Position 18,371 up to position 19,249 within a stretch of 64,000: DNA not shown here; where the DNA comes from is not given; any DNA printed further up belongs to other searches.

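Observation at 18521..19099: Protein made of ~20 tandem heptapeptide repeats G-[DN]-V-[ST]-N-[IL]-x (21-bp DNA repeats), no signal peptide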

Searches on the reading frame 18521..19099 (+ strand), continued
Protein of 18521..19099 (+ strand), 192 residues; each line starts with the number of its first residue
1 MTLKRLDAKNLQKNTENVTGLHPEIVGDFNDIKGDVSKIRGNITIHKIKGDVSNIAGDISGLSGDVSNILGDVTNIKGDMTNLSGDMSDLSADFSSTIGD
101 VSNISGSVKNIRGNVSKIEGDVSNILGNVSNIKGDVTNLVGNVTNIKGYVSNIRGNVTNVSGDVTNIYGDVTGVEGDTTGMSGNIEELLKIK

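Call 19: get_annotated_region(hit=H20, flank=3000)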
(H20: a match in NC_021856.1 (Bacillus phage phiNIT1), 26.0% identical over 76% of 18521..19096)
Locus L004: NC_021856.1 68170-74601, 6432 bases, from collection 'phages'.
description: Bacillus phage phiNIT1 DNA, complete genome.
organism: Bacillus phage phiNIT1 (NCBI taxid 207656)
taxonomy: Viruses; Duplodnaviria; Heunggongvirae; Uroviricota; Caudoviricetes; Herelleviridae; Bastillevirinae; Nitunavirus; Nitunavirus NIT1
host: Bacillus subtilis (natto); source: -; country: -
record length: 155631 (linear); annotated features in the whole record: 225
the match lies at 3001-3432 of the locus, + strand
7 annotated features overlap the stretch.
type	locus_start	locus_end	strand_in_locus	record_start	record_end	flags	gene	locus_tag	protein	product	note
CDS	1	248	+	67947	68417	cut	orf156a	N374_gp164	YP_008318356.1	baseplate protein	Listeria phage A511 gp102-like protein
CDS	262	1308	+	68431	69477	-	orf348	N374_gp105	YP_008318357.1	baseplate wedge subunit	Listeria phage A511 gp103-like protein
CDS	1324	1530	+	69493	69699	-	orf68c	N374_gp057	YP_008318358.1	baseplate protein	-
CDS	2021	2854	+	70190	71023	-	orf277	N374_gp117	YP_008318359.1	baseplate protein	Listeria phage A511 gp104-like protein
CDS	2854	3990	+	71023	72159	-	orf378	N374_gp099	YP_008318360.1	minor head protein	-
CDS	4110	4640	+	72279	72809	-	orf176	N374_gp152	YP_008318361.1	virion structural protein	Listeria phage A511 gp105-like protein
CDS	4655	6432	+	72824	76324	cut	orf1166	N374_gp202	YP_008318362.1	putative tail protein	Listeria phage A511 gp106-like protein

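Call 20: get_annotated_region(hit=H5, flank=4000)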
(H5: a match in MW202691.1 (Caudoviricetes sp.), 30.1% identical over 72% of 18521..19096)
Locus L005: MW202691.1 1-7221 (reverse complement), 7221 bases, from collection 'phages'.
description: Podoviridae sp. isolate ctkAd229, complete genome.
organism: Caudoviricetes sp. (NCBI taxid 2832643)
taxonomy: Viruses; Duplodnaviria; Heunggongvirae; Uroviricota; Caudoviricetes
host: -; source: Manatee Spring; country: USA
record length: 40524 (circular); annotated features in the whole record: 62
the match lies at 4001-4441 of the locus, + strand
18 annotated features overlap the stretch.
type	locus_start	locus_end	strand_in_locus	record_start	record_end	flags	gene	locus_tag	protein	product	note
CDS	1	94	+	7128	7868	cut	-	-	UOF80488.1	hypothetical protein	-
CDS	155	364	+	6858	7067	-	-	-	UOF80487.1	hypothetical protein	-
CDS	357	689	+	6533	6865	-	-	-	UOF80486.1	hypothetical protein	-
CDS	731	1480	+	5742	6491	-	-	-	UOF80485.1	hypothetical protein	-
CDS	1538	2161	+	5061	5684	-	-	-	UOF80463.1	hypothetical protein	-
CDS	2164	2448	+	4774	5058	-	-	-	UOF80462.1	putative single-stranded DNA-binding protein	-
CDS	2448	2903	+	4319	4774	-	-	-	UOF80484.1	hypothetical protein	-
CDS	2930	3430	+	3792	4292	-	-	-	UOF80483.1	proteiN/DNA complex catalytic motif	-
CDS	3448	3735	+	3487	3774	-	-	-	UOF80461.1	hypothetical protein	-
CDS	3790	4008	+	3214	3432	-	-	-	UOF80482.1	hypothetical protein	-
CDS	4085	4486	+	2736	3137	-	-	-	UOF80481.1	hypothetical protein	-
CDS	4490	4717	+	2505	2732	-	-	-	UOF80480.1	hypothetical protein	-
CDS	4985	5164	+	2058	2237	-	-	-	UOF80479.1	hypothetical protein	-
CDS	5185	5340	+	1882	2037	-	-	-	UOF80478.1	hypothetical protein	-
CDS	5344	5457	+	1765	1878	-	-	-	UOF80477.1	hypothetical protein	-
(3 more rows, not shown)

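Call 21: predict_structure(alignment_id=A1)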
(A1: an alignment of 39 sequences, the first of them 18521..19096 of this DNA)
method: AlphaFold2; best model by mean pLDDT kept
length: 192 residues; sequences in the alignment: 39
mean_pLDDT: 59.5   pTM: 0.36
mean pLDDT of the five models: 59.5, 59.4, 55.9, 53.8, 49.8
residues with pLDDT >= 90: 0; 70-90: 21; 50-70: 138; < 50: 33
segments of 3 or more residues with pLDDT < 50: 1-3, 21-28, 79-82, 84-94, 96-99
pLDDT, mean of each block of 10 residues (from residue 1): 56 53 46 57 58 65 62 56 45 48 55 56 61 66 68 72 69 69 67 58
secondary structure, 60 per line:
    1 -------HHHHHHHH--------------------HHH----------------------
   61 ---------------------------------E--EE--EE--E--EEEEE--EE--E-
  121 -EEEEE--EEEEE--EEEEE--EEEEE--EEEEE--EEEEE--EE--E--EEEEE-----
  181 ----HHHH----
elements in order: H8-15 E108-112 E122-126 E129-133 E136-140 E143-147 E150-154 E157-161 E171-175 H185-188

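Call 36: fold_search(model_id=the predicted structure, library=pdb)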
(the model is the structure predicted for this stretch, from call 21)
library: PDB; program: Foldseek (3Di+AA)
matches with E <= 10: 140; with E <= 0.001: 0
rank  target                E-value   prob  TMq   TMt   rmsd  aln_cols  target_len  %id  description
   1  2xt2_B                9.8e-02  0.33  0.21  0.21   8.5       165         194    6  Structure of the pentapeptide repeat protein AlbG, a resistance factor for the topoisomerase poison albicidin. (released 2010-10-13)
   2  3wwg_C                3.7e-01  0.14  0.18  0.09   9.8       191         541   11  Crystal structure of the N-glycan-deficient variant N448A of isopullulanase complexed with isopanose (released 2014-11-12)
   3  4mxn_A                4.3e-01  0.08  0.16  0.14  10.1       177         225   10  Crystal structure of a putative glycosyl hydrolase (PARMER_00599) from Parabacteroides merdae ATCC 43184 at 1.95 A res (released 2013-10-23)
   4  3th0_A                5.1e-01  0.10  0.15  0.07  10.6       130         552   17  P22 Tailspike complexed with S.Paratyphi O antigen octasaccharide (released 2012-08-29)
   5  1tyu_A                7.1e-01  0.08  0.15  0.07  10.9       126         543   17  STRUCTURE OF TAILSPIKE-PROTEIN (released 1997-07-23)
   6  5w6p_D                7.1e-01  0.07  0.15  0.07   9.6       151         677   10  Crystal structure of Bacteriophage CBA120 tailspike protein 2 enzymatically active domain (TSP2dN, orf211) (released 2018-10-24)
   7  4mxn_C                7.9e-01  0.12  0.20  0.18   8.6       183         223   10  Crystal structure of a putative glycosyl hydrolase (PARMER_00599) from Parabacteroides merdae ATCC 43184 at 1.95 A res (released 2013-10-23)
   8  2vfp                  7.9e-01  0.04  0.11  0.05  11.9       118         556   17  Low Temperature Structure of P22 Tailspike Protein Fragment (109-666), Mutant V349L (released 2008-12-16)
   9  2xc1_A                8.4e-01  0.08  0.15  0.06  11.0       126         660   17  Full-length Tailspike Protein Mutant Y108W of Bacteriophage P22 (released 2011-05-04)
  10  8jlc_A                8.4e-01  0.03  0.13  0.06  11.0       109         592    9  Cryo-EM structure of SV2A in complex with BoNT/A2 Hc and levetiracetam (released 2024-05-01)
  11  8jlg_A                8.8e-01  0.04  0.13  0.19  12.6       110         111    5  Cryo-EM structure of SV2A in complex with BoNT/A2 Hc (released 2024-05-01)
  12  2yuh_MODEL_1_A        9.9e-01  0.16  0.25  0.26  10.8       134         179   10  Solution structure of the C-terminal region in human tubulin folding cofactor C (released 2008-04-15)
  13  5w6f_A                9.9e-01  0.07  0.16  0.08  11.7       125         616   11  Crystal structure of Bacteriophage CBA120 tailspike protein 3 (TSP3, orf212) (released 2018-10-24)
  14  1tsp                  1.0e+00  0.04  0.12  0.06  11.6       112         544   17  CRYSTAL STRUCTURE OF P22 TAILSPIKE PROTEIN: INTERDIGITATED SUBUNITS IN A THERMOSTABLE TRIMER (released 1995-09-15)
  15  3sqv_A                1.1e+00  0.06  0.16  0.07  10.1       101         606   14  Crystal Structure of E. coli O157:H7 E3 ubiquitin ligase, NleL, with a human E2, UbcH7 (released 2012-01-25)
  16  1clw                  1.2e+00  0.08  0.16  0.07  10.7       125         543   18  TAILSPIKE PROTEIN FROM PHAGE P22, V331A MUTANT (released 1999-11-05)
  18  2xc1_B                1.2e+00  0.04  0.12  0.05  11.2       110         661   21  Full-length Tailspike Protein Mutant Y108W of Bacteriophage P22 (released 2011-05-04)
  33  1qrb                  1.9e+00  0.05  0.14  0.07  11.1       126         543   17  PLASTICITY AND STERIC STRAIN IN A PARALLEL BETA-HELIX: RATIONAL MUTATIONS IN P22 TAILSPIKE PROTEIN (released 2000-04-12)
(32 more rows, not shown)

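Call 37: search_protein_representatives(alignment_id=A1)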
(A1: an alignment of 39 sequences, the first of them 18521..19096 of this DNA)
Query: 39 sequences, 178 profile positions. Proteins with E-value up to 0.001 (for the whole library): 5106; up to 1e-10: 1251; up to 1e-30: 102. The best 150 are listed.
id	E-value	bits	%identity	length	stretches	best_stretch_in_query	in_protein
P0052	7.9e-152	517.9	-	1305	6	44-125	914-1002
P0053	6.9e-92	322.6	-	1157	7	42-113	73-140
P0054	4.5e-89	313.4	-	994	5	31-141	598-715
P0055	4.1e-81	287.5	-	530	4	38-119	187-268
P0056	3.9e-64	232.2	-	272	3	39-119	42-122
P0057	1.5e-58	214.0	-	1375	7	36-115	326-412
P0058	4.6e-58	212.4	-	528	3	42-130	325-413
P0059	8.4e-58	211.6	-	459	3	43-119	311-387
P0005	1.6e-57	210.6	-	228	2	48-176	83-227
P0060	2.7e-57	209.9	-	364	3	44-118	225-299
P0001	7.3e-56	205.3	-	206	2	53-177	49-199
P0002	4.0e-55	202.8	-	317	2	10-112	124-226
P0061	8.8e-54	198.5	-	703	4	50-106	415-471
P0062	3.5e-53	196.5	-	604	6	55-112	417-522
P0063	9.8e-53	195.1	-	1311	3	29-112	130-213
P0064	2.4e-52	193.8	-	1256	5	31-123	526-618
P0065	3.2e-51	190.2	-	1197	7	42-138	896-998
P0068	8.7e-51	188.7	-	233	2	31-112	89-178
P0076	7.6e-44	166.1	-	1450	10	31-124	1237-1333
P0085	2.4e-41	158.0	-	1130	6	34-109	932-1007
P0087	4.4e-40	153.9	-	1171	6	31-141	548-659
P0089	2.5e-39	151.4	-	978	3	37-141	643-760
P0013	1.2e-37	146.0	-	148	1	8-159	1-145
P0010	1.6e-37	145.5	-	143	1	5-139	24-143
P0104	2.2e-36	141.8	-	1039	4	44-124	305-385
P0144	4.3e-30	121.3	-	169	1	13-126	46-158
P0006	5.4e-27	111.2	-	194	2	57-122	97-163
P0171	1.1e-26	110.2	-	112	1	8-139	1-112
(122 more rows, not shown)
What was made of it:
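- A profile search of 1.84 billion cluster representatives found 5,106 hits at E<=1e-3, 1,251 at E<=1e-10 and 102 at E<=1e-30 (call 37).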

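Call 40: search_solved_structures(query=A1, max_evalue=1, show_alignments=3)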
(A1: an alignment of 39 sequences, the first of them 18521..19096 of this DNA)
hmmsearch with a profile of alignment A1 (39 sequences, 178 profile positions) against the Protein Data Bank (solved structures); distinct sequences matched with E-value up to 1: 11.
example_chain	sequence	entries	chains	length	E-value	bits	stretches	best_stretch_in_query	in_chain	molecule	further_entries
4lin_A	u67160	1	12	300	2.2e-05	27.7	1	21-130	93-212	Tail needle protein gp26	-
8qox_B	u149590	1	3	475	0.00044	23.5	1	31-119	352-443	Conserved membrane protein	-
9eg6_A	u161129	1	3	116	0.013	18.7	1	62-123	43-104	Caveolae-associated protein 1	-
1avy_A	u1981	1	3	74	0.019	18.2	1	42-80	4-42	FIBRITIN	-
4qkv_A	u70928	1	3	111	0.46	13.7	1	70-124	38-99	Polymerase I and transcript release factor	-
2poh_A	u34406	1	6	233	0.51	13.5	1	84-125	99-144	Head completion protein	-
9egn_A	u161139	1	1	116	0.53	13.5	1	70-124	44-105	Caveolae-associated protein 1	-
3c9i_A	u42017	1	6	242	0.56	13.4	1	84-125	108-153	Tail needle protein gp26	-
4zkp_A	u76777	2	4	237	0.56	13.4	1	84-125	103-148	Tail needle protein gp26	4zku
6br9_A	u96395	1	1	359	0.83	12.8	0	30-65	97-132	Protein A6 homolog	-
9h3f_A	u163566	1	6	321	0.89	12.7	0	95-132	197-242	3'-5' exoribonuclease YhaM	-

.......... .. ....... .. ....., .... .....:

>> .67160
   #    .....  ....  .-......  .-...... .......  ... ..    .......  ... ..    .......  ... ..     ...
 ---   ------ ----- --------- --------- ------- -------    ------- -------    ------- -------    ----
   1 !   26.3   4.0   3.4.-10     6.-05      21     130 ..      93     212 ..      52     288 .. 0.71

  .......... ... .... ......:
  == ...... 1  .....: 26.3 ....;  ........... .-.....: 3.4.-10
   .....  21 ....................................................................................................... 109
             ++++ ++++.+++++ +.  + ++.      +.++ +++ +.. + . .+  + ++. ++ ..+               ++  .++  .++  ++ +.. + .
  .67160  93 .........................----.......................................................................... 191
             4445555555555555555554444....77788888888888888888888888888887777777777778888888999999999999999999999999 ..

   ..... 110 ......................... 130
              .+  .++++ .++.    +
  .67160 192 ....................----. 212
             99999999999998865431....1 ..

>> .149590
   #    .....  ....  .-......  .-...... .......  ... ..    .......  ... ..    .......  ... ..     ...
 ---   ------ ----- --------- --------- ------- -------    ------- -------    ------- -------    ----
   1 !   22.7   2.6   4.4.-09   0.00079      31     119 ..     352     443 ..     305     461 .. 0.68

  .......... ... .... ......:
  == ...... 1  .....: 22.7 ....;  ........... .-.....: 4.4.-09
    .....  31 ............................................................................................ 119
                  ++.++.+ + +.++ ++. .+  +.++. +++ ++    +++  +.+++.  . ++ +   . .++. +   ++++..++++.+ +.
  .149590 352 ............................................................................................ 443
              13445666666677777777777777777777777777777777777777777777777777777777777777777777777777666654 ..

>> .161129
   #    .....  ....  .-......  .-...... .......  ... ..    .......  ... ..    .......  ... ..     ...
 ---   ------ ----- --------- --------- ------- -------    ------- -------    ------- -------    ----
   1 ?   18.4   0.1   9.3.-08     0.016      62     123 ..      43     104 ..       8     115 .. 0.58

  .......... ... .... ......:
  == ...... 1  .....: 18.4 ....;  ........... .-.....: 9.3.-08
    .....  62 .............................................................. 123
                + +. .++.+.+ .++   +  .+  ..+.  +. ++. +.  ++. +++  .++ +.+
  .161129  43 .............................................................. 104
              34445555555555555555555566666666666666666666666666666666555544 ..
